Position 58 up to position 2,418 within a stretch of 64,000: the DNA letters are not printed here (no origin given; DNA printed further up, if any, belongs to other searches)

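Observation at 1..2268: Giant gene, type-B CTD protein and PorP/SprF partner arranged as a SprB/SprF-like secretion cassette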

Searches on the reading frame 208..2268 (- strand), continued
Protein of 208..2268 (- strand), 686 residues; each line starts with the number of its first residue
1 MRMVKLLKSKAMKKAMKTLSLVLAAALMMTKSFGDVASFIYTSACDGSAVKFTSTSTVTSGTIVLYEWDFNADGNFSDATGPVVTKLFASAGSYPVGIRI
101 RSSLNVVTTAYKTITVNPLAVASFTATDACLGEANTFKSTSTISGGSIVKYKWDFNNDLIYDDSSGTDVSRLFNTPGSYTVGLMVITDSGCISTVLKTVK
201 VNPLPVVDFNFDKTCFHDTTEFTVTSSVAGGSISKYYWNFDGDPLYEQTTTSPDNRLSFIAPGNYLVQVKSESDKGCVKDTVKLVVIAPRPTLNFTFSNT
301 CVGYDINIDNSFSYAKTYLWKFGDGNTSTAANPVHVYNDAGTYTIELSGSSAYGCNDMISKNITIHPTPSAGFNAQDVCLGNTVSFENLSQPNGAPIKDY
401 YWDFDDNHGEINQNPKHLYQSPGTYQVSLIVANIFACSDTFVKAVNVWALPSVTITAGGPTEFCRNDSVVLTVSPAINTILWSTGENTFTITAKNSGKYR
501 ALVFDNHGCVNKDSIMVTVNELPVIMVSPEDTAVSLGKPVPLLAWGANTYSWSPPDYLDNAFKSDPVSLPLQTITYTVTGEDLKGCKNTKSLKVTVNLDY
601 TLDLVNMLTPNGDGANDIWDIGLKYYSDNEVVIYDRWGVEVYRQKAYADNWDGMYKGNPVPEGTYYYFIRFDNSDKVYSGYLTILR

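Call 22: search_protein_families(library=ncbifam, proteins=[L005:6821-8416:+, L005:8674-13449:-, L005:13503-15503:+], max_evalue=0.01)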
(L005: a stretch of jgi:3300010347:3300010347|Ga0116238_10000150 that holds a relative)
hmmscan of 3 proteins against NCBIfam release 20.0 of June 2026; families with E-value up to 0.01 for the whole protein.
L005:6821-8416:+ (531 aa): 41 families (the best 25 are shown)
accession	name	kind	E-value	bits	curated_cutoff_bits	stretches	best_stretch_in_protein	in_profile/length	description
TIGR03519.1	T9SS_PorP_fam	subfamily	3.7e-59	200.6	90.55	1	10-323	4-292/292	PorP/SprF family type IX secretion system membrane protein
NF053611.1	YiaD_Gzip_OmpA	equivalog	1e-25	90.6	175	1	426-528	102-205/206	YiaD family glycine zipper/OmpA-like lipoprotein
TIGR03789.1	pdsO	hypoth_equivalog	3.5e-21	76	152.2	1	354-527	74-241/243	sortase-associated OmpA-like protein PdsO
NF053612.1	anchor_PA1041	equivalog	3.1e-19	69.8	250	1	404-528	111-234/236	PA1041 family peptidoglycan-binding anchor lipoprotein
TIGR02802.1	Pal_lipo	equivalog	1.6e-18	66.7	125.35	1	428-528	2-103/104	peptidoglycan-associated lipoprotein Pal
NF053613.1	OMP_toxin_LptF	equivalog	8.3e-16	58.4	400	1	412-529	130-245/256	lipotoxin F family OmpA-related lipoprotein LptF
NF053585.1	OMP_LP_YfiB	equivalog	1.3e-15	57.7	128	1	426-529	56-160/163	outer membrane lipoprotein YfiB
NF006541.1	PRK09038.1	equivalog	1.3e-15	57.7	283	1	425-529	140-248/253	flagellar motor protein MotD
NF045787.1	OmpABordt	equivalog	1.5e-14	54.2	200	1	429-530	88-190/194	outer membrane protein OmpA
NF052230.1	T9SS_PorE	exception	4.3e-14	51.7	600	1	428-510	517-600/648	PorE family type IX secretion system protein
NF053607.1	CHU_0125_OmpA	equivalog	7.4e-14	51.2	620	1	427-526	532-633/639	CHU_0125 family OmpA-like outer membrane integrity protein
TIGR03350.1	type_VI_ompA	equivalog_domain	8.7e-14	51.6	139.8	1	427-528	31-136/137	type VI secretion system protein TssL, long form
NF006508.0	PRK08944.1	subfamily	6.6e-13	48.6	259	1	429-529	182-287/304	MotB family protein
NF033763.1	exchanger_TraB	exception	1.2e-12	46.6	700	1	382-528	352-496/522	outer membrane exchange protein TraB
NF006285.1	PRK08457.1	equivalog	3.6e-12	46.6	250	1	427-529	123-230/253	flagellar motor protein MotB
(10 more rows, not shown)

L005:8674-13449:- (1591 aa): 0 families

L005:13503-15503:+ (666 aa): 2 families
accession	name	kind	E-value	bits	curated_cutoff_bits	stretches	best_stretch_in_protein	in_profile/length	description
TIGR04183.1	Por_Secre_tail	domain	1.1e-05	25.3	23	1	606-665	14-71/72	T9SS type A sorting domain-containing protein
NF033708.1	T9SS_Cterm_ChiA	domain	0.0012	18.7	40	1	616-666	3-55/55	T9SS sorting signal type C domain-containing protein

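Call 23: find_encoding_contigs(protein=P0008, flank=10000, max_places=2)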
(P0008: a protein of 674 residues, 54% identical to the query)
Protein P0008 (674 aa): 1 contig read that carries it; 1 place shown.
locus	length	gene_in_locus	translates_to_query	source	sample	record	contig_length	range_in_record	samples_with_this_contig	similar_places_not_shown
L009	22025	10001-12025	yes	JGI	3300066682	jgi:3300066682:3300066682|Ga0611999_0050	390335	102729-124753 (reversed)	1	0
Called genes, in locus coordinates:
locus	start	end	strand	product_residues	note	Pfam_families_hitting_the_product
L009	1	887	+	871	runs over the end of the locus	PF15902:Sortilin-Vps10 (weak), PF14870:PSII_BNR, PF18962:Por_Secre_tail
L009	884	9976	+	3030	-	PF18911:PKD_4, PF00801:PKD, PF18911:PKD_4, PF00801:PKD, PF18911:PKD_4, PF00801:PKD, PF18911:PKD_4, PF00801:PKD, +39 more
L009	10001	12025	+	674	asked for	PF00801:PKD, PF18911:PKD_4, PF08329:ChitinaseA_N (faint), PF18911:PKD_4, PF00801:PKD, PF18911:PKD_4, PF13585:CHU_C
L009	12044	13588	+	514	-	PF11751:PorP_SprF, PF13729:TraF_2 (faint), PF00691:OmpA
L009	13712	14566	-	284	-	PF00581:Rhodanese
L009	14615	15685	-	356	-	PF07396:Porin_O_P (weak)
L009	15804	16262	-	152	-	PF00581:Rhodanese (weak)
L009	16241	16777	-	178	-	PF00581:Rhodanese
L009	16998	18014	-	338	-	PF00581:Rhodanese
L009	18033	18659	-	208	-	PF00581:Rhodanese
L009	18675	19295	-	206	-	PF00581:Rhodanese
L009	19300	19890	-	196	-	PF04143:Sulf_transp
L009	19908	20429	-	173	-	PF04143:Sulf_transp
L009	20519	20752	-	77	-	-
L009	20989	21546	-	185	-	PF12804:NTP_transf_3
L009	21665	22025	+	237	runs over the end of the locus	PF00027:cNMP_binding, PF13545:HTH_Crp_2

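Call 24: find_encoding_contigs(protein=P0009, flank=10000, max_places=2)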
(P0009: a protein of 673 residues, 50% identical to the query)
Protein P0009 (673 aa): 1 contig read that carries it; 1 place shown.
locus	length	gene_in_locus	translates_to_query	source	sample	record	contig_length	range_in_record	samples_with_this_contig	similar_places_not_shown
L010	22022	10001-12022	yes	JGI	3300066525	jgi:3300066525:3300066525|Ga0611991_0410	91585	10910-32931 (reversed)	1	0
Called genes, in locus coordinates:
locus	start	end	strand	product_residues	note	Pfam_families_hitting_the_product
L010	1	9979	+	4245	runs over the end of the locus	PF20009:GEVED, PF00801:PKD, PF18911:PKD_4, PF18911:PKD_4, PF00801:PKD, PF18911:PKD_4, PF18911:PKD_4, PF00801:PKD, +27 more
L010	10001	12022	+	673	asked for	PF18911:PKD_4, PF00801:PKD, PF18911:PKD_4, PF00801:PKD (weak), PF18911:PKD_4, PF00801:PKD (weak), PF13585:CHU_C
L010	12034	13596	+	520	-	PF11751:PorP_SprF, PF00691:OmpA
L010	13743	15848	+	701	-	PF18911:PKD_4 (faint), PF18962:Por_Secre_tail (weak)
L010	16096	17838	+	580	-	PF01609:DDE_Tnp_1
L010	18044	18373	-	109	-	-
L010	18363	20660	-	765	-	PF17678:Glyco_hydro_92N, PF07971:Glyco_hydro_92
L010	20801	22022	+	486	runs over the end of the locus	-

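Call 25: find_encoding_contigs(protein=P0002, flank=10000, max_places=2)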
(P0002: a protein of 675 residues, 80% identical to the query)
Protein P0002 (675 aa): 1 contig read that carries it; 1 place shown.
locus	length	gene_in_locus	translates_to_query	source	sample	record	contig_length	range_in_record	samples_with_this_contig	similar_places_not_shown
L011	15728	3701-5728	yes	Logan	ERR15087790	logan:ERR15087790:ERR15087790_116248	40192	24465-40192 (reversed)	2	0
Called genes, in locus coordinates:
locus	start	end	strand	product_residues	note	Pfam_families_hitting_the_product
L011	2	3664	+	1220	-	?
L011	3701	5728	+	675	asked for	PF00801:PKD (weak), PF18911:PKD_4, PF00801:PKD (weak), PF18911:PKD_4, PF00801:PKD (weak), PF13585:CHU_C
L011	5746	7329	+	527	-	PF11751:PorP_SprF, PF00691:OmpA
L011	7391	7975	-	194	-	-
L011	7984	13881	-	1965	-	PF12796:Ank_2, PF00023:Ank, PF13606:Ank_3, PF12796:Ank_2, PF13637:Ank_4, PF12796:Ank_2, PF13637:Ank_4, PF12796:Ank_2, +83 more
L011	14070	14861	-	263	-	PF12146:Hydrolase_4, PF00561:Abhydrolase_1 (faint)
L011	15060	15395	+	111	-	PF00829:Ribosomal_L21p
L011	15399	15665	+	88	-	PF01016:Ribosomal_L27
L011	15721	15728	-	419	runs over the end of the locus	PF02040:ArsB, PF03600:CitMHS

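Call 27: find_encoding_contigs(protein=P0014, flank=10000, max_places=2)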
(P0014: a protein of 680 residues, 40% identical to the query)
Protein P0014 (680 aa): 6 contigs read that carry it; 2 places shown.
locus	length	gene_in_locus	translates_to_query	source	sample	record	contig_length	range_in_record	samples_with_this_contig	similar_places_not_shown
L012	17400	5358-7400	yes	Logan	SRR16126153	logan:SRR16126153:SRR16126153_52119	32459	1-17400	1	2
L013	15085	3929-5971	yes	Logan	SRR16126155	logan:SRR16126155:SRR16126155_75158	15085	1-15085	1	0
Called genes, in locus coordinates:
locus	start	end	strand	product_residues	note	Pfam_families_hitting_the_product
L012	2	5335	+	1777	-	?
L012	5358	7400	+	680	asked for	PF00801:PKD (faint), PF18911:PKD_4, PF13585:CHU_C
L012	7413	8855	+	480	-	PF11751:PorP_SprF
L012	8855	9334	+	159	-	PF14539:DUF4442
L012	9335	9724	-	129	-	-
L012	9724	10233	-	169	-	-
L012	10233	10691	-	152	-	-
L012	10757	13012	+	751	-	-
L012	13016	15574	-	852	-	PF13620:CarboxypepD_reg, PF13715:CarbopepD_reg_2, PF07715:Plug, PF00593:TonB_dep_Rec_b-barrel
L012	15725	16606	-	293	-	PF18962:Por_Secre_tail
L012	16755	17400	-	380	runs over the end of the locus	PF00155:Aminotran_1_2 (weak), PF00266:Aminotran_5, PF01212:Beta_elim_lyase (weak)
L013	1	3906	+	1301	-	?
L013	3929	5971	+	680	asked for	PF00801:PKD (faint), PF18911:PKD_4, PF13585:CHU_C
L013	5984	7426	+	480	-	PF11751:PorP_SprF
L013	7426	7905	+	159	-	PF14539:DUF4442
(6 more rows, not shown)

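Call 28: find_encoding_contigs(protein=P0015, flank=10000, max_places=2)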
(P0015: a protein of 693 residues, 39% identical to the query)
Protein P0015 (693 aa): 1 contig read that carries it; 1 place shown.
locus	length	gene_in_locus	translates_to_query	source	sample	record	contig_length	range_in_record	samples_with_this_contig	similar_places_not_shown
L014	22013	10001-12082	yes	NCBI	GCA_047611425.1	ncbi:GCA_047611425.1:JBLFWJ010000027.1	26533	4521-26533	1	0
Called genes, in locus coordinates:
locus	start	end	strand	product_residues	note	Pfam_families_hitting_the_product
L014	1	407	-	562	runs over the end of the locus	PF00009:GTP_EFTU, PF01926:MMR_HSR1, PF22042:EF-G_D2, PF03144:GTP_EFTU_D2 (weak), PF16658:RF3_C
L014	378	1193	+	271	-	PF10977:DUF2797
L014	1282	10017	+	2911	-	PF00801:PKD, PF18911:PKD_4, PF02494:HYR, PF00801:PKD, PF18911:PKD_4, PF00801:PKD, PF18911:PKD_4, PF18911:PKD_4, +8 more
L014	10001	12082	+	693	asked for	PF00801:PKD (faint), PF18911:PKD_4, PF13585:CHU_C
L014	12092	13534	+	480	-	PF11751:PorP_SprF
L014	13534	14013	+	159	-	PF14539:DUF4442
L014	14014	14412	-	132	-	-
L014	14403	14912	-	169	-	-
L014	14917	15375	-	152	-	-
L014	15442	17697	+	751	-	-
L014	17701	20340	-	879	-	PF13715:CarbopepD_reg_2, PF07715:Plug, PF00593:TonB_dep_Rec_b-barrel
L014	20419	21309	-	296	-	PF18962:Por_Secre_tail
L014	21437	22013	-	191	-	PF00266:Aminotran_5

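Call 33: search_protein_families(library=ncbifam, proteins=[L009:8477-9976:+, L010:8480-9979:+, L014:8518-10017:+, L012:3836-5335:+, L011:2165-3664:+], max_evalue=0.01)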
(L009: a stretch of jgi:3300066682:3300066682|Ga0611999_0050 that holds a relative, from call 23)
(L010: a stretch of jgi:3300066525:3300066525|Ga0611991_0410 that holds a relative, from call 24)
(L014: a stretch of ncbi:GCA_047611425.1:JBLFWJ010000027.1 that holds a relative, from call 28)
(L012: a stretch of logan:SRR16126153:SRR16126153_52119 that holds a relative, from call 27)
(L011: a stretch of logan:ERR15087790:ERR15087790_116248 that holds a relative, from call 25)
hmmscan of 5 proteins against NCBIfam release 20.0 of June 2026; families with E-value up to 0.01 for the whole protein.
L009:8477-9976:+ (499 aa): 3 families
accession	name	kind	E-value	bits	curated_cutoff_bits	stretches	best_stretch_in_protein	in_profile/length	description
TIGR04183.1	Por_Secre_tail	domain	1.3e-10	41.1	23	1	421-498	1-71/72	T9SS type A sorting domain-containing protein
NF050177.1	TapA_OM_Porphy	equivalog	6.5e-05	21.9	500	1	417-495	469-541/544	TapA/TapC family T9SS-dependent outer membrane protein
NF047559.1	LIC_12238_fam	equivalog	0.0047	16.8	170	0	131-167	98-134/156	LIC_12238 family plasminogen-binding lipoprotein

L010:8480-9979:+ (499 aa): 4 families
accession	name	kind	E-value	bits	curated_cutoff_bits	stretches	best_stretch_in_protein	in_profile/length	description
NF038113.1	T9SSA_dep_M36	equivalog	1.1e-10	40.4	885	1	394-486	766-856/869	T9SS-dependent M36 family metallopeptidase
TIGR04183.1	Por_Secre_tail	domain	2.3e-10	40.3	23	1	423-499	1-72/72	T9SS type A sorting domain-containing protein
NF052323.1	T9SSA_dep_M6i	equivalog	0.00014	19.9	600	1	423-487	960-1026/1043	T9SS-dependent M6-like inactivated metalloprotease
TIGR00864.1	PCC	subfamily_domain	0.0027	14.1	1861.4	1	353-400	1425-1471/2700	polycystin cation channel protein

L014:8518-10017:+ (499 aa): 2 families
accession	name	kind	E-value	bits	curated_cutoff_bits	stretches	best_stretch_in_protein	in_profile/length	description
TIGR04183.1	Por_Secre_tail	domain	2.7e-10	40.1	23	1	420-497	1-71/72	T9SS type A sorting domain-containing protein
TIGR00864.1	PCC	subfamily_domain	2.4e-05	20.9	1861.4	1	338-400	1067-1129/2700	polycystin cation channel protein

L012:3836-5335:+ (499 aa): 3 families
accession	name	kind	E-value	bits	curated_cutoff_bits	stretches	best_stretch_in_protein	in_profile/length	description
TIGR04183.1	Por_Secre_tail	domain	5.1e-12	45.6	23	1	420-497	1-71/72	T9SS type A sorting domain-containing protein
TIGR00864.1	PCC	subfamily_domain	2.5e-05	20.8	1861.4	1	338-400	1067-1129/2700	polycystin cation channel protein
NF033707.1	T9SS_sortase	equivalog_domain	0.0011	16.7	420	1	380-480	963-1071/1095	type IX secretion system sortase PorU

L011:2165-3664:+ (499 aa): 3 families
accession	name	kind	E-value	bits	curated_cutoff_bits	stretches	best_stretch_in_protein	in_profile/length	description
TIGR04183.1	Por_Secre_tail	domain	2.7e-08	33.7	23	1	421-496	1-69/72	T9SS type A sorting domain-containing protein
TIGR00864.1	PCC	subfamily_domain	4.5e-05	20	1861.4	1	353-403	1085-1136/2700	polycystin cation channel protein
NF058578.1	CPR_pilus_PamR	equivalog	0.0041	16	300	0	358-397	184-231/297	pilus system RbmA-like protein PamR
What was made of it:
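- On T9SS type A CTD cargo (TIGR04183) - the giant: The upstream genes of L009-L012 and L014 score 33.7-45.6 bits (call 33).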
